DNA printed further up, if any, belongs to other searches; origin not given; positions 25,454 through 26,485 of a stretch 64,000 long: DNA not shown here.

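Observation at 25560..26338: Orphan actin 3' half starting exactly at a conserved internal methionine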

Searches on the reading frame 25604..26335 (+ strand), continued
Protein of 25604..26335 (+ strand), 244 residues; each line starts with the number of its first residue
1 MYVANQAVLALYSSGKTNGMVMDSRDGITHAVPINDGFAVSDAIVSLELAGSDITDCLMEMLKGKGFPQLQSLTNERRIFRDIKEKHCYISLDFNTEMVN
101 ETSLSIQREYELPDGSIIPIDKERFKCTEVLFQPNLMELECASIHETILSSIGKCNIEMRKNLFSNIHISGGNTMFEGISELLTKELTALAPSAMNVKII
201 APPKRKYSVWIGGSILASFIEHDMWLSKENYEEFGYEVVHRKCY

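Call 61: find_encoding_contigs(protein=P0050, flank=4000, max_places=3)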
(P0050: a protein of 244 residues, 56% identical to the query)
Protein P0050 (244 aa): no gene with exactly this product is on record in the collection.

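Call 66: predict_structure(alignment_id=A3)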
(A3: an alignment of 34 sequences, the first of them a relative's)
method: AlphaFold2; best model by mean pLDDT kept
length: 244 residues; sequences in the alignment: 34
mean_pLDDT: 51.6   pTM: 0.47
mean pLDDT of the five models: 51.6, 49.2, 45.1, 38.9, 38.1
residues with pLDDT >= 90: 0; 70-90: 29; 50-70: 96; < 50: 119
segments of 3 or more residues with pLDDT < 50: 1-6, 25-28, 41-58, 65-67, 72-93, 109-117, 121-134, 170-173, 202-226, 235-244
pLDDT, mean of each block of 10 residues (from residue 1): 46 62 55 62 39 44 54 46 38 52 57 44 38 52 65 69 67 54 73 70 33 35 50 44 29
secondary structure, 60 per line:
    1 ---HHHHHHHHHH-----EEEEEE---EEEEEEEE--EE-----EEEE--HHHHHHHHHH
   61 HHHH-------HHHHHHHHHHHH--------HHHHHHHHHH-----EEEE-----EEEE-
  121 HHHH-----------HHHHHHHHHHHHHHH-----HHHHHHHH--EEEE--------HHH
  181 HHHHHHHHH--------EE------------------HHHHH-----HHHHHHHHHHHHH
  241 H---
elements in order: H4-13 E19-24 E28-35 E45-48 H51-64 H72-83 H92-101 E107-110 E116-119 H121-124 H136-150 H156-163 E166-169 H178-189 H218-222 H228-241
